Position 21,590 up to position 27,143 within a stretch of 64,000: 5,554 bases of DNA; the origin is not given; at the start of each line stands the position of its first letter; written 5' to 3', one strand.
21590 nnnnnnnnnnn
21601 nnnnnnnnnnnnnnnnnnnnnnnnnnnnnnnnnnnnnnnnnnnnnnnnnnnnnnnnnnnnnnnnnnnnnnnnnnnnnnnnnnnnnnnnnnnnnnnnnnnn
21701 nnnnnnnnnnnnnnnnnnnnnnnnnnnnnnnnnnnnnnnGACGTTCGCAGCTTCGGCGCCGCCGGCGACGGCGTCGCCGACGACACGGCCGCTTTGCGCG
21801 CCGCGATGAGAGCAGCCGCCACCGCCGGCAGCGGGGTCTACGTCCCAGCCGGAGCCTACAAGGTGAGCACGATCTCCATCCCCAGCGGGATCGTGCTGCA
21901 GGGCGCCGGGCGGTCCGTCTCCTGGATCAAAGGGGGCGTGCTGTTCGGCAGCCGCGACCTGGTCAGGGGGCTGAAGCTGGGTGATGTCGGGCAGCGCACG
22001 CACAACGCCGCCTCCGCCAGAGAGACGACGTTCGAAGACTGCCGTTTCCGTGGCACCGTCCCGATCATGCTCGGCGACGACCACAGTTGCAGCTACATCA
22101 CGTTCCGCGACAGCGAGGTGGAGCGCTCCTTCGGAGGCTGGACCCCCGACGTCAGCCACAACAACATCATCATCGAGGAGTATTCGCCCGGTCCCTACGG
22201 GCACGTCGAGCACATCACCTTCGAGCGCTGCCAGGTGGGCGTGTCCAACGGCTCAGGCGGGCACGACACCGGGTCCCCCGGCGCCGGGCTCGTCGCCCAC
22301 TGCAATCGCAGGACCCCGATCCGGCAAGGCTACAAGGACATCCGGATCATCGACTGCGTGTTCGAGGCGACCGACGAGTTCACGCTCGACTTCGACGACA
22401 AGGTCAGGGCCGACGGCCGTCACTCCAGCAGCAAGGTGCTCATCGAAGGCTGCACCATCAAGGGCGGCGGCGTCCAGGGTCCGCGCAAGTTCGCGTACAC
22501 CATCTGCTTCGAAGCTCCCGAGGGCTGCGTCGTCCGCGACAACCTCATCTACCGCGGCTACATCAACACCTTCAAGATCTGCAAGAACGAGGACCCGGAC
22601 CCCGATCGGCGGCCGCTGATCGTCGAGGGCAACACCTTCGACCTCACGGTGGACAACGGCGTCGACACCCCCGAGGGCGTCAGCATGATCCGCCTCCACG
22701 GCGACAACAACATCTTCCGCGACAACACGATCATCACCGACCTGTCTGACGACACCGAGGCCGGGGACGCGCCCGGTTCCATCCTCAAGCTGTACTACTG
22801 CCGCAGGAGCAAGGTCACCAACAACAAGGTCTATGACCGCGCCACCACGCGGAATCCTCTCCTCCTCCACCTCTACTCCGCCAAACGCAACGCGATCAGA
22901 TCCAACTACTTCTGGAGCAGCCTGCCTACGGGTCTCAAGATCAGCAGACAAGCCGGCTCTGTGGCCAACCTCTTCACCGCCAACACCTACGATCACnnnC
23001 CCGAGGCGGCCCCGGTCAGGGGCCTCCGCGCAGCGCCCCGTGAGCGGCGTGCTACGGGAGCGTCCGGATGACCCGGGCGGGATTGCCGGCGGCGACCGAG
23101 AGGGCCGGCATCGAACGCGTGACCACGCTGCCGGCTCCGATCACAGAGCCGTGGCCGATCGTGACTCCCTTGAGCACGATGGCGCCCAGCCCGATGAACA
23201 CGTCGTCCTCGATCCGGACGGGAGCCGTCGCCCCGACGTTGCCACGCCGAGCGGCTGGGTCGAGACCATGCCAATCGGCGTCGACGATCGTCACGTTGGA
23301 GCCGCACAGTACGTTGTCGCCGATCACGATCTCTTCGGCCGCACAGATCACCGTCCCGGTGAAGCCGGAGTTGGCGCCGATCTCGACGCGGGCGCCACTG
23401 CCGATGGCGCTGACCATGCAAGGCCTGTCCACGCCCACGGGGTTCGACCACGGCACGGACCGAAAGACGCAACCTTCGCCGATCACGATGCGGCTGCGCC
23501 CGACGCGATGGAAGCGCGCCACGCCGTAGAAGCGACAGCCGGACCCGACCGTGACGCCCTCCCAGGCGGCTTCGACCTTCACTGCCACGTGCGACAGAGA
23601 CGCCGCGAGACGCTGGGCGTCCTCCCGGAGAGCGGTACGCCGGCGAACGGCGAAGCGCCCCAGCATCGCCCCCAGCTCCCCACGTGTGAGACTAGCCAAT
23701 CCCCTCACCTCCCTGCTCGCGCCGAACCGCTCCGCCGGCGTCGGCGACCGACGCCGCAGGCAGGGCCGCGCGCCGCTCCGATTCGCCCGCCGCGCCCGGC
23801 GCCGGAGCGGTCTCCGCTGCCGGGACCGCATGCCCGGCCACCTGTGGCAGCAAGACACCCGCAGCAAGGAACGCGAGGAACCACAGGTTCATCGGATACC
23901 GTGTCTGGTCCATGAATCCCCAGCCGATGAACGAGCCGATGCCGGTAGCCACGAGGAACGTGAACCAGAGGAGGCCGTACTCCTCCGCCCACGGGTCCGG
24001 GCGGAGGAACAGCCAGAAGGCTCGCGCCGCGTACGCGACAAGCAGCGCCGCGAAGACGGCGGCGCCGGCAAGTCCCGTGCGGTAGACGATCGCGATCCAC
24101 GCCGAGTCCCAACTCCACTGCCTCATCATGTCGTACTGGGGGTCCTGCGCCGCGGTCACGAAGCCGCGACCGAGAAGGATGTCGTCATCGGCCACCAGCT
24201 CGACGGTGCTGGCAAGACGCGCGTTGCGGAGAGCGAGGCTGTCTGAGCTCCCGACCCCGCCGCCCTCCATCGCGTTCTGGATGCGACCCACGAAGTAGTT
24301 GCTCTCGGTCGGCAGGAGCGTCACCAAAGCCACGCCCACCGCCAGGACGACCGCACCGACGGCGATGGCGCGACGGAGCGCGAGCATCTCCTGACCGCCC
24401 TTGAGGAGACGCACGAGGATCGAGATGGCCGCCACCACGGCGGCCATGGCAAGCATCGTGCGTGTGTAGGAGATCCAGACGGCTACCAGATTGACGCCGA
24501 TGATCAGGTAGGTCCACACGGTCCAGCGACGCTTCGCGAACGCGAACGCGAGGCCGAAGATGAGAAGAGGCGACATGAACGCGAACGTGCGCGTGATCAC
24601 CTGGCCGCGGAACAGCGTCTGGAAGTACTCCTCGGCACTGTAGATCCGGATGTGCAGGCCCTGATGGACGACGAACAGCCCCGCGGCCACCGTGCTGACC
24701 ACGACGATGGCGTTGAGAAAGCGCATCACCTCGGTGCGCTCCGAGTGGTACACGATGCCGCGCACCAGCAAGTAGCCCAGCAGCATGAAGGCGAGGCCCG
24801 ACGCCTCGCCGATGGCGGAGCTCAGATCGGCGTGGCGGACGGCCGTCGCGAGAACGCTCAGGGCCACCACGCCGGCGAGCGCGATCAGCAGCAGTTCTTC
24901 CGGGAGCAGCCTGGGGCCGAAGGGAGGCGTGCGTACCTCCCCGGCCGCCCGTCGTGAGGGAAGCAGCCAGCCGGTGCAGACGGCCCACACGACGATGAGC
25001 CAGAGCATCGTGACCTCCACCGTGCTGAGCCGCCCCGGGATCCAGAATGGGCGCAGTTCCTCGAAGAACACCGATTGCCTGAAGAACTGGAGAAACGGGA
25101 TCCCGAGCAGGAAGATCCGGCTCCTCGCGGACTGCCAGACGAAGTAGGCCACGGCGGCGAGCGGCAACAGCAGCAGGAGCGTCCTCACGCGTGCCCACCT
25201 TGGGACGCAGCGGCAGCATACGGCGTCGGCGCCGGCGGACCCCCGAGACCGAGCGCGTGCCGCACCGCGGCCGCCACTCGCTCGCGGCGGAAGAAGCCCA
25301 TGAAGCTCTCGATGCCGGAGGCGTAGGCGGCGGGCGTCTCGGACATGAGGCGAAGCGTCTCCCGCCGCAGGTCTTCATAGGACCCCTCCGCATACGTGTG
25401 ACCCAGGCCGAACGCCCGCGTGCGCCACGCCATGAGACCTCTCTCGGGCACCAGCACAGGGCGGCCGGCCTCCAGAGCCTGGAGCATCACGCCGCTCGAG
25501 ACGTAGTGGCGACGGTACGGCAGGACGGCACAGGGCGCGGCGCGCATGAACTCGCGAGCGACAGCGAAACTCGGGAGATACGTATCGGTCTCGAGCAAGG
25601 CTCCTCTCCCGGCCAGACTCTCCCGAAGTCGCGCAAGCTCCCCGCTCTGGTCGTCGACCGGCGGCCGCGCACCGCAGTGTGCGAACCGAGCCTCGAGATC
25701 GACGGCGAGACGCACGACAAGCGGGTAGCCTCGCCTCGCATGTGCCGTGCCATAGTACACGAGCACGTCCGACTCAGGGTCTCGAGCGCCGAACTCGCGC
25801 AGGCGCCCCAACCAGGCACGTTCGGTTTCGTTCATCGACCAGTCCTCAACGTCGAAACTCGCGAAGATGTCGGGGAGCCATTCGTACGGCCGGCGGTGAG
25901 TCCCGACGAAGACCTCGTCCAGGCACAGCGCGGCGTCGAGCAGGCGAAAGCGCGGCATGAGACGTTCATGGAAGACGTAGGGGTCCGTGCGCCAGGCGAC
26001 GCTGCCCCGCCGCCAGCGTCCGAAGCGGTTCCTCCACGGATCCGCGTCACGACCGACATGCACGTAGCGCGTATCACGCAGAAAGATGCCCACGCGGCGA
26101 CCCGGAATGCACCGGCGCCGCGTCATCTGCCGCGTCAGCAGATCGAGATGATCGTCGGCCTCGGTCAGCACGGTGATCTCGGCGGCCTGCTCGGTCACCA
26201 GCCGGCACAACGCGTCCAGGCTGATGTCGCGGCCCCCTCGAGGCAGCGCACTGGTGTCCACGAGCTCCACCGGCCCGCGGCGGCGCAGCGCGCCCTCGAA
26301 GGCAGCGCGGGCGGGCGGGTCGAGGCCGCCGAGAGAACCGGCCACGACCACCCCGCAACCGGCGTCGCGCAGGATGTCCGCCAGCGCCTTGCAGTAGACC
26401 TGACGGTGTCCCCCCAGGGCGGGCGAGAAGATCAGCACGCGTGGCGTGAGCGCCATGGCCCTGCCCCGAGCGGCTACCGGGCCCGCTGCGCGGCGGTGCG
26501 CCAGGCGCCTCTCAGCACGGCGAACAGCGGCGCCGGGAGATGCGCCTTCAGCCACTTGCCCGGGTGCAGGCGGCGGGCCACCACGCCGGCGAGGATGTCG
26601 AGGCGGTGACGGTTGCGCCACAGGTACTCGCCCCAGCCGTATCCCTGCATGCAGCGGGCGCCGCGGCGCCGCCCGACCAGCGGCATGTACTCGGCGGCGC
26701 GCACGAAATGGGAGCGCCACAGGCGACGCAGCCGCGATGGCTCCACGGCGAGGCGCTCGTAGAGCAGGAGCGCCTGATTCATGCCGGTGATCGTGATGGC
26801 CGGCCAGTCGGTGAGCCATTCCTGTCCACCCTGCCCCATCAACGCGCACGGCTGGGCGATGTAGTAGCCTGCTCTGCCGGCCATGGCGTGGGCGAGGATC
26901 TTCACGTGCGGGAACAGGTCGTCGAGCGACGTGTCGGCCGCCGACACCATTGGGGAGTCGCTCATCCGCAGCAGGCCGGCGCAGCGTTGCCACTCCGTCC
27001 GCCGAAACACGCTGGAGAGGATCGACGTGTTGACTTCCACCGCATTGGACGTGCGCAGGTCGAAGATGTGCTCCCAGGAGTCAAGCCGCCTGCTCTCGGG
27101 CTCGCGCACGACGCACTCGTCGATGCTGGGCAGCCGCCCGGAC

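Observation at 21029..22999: Secreted fusion of a zinc phospholipase-C/P1-nuclease-like domain with a pectate-lyase-fold beta-helix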

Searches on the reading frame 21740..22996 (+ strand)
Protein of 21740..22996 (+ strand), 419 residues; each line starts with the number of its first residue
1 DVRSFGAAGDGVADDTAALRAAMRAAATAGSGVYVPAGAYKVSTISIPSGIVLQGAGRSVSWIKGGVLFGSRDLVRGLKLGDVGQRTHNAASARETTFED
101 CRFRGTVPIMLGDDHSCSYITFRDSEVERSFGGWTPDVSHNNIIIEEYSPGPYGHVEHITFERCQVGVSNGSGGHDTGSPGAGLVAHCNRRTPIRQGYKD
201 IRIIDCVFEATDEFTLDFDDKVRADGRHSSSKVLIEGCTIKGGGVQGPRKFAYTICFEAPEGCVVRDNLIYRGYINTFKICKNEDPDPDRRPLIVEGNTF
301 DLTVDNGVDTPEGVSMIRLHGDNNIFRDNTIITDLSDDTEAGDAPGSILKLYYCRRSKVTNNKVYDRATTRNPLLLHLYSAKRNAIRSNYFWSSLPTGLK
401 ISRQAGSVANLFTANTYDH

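Call 70: search_solved_structures(query=window:21740-22996:+, max_evalue=0.01, show_alignments=1)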
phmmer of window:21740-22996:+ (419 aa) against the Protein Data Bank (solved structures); distinct sequences matched with E-value up to 0.01: 10.
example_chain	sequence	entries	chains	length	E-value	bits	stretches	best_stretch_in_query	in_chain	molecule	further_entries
2pyg_A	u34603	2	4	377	2.1e-09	40.1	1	2-99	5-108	Poly(beta-D-mannuronate) C5 epimerase 4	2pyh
3eqn_A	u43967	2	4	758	1.8e-08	37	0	2-44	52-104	Glucan 1,3-beta-glucosidase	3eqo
5lw3_A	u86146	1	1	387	3.1e-08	36.3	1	2-100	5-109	Poly(beta-D-mannuronate) C5 epimerase 6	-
5m5z_A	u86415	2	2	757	1.5e-07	33.9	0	2-65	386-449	Beta-1,3-glucanase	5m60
8ja4_A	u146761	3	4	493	1.6e-06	30.6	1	1-97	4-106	mannuronan 5-epimerase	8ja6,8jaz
8xfq_A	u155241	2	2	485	4.4e-06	29.2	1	1-97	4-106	mannuronan 5-epimerase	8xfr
7chu_A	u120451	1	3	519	6.7e-06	28.5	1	2-70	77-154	Putative pectin lyase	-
3zpp_A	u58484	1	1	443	0.002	20.4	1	2-45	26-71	CELL WALL SURFACE ANCHOR FAMILY PROTEIN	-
4mr0_A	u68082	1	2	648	0.0032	19.7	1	2-45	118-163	Plasmin and fibronectin-binding protein A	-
5zru_A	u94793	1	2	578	0.0047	19.2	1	2-43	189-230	Alpha-1,3-glucanase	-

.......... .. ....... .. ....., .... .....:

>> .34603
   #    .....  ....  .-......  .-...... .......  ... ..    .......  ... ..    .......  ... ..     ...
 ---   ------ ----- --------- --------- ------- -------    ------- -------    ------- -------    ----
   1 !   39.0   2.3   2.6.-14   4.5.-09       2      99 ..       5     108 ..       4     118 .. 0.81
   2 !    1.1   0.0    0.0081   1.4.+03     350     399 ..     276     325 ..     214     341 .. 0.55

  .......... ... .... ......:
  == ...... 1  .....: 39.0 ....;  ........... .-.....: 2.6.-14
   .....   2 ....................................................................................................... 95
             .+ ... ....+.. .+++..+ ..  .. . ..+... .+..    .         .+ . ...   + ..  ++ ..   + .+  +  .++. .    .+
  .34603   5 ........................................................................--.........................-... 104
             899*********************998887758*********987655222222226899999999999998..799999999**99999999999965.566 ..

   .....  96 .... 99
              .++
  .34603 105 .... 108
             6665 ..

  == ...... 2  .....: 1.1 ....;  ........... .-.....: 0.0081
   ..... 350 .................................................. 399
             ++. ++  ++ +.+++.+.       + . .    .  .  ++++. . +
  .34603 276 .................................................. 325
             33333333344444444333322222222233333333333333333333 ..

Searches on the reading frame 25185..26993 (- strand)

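Call 12: search_protein_families(library=pfam, proteins=[window:25185-26993:-], max_evalue=0.001)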
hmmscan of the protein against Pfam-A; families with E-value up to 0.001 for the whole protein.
window:25185-26993:- (602 aa): 0 families

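Call 37: search_protein_families(library=ncbifam, proteins=[window:25185-26993:-], max_evalue=0.01)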
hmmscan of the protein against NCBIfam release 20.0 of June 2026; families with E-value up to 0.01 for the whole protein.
window:25185-26993:- (602 aa): 0 families

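Call 67: search_protein_families(library=pfam, proteins=[window:25185-26993:-], max_evalue=0.1)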
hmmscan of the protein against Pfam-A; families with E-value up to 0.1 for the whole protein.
window:25185-26993:- (602 aa): 1 family
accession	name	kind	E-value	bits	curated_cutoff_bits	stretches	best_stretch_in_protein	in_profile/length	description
PF17728.7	BsuBI_PstI_RE_N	-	0.02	15.2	27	1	520-552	54-84/140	BsuBI/PstI restriction endonuclease HTH domain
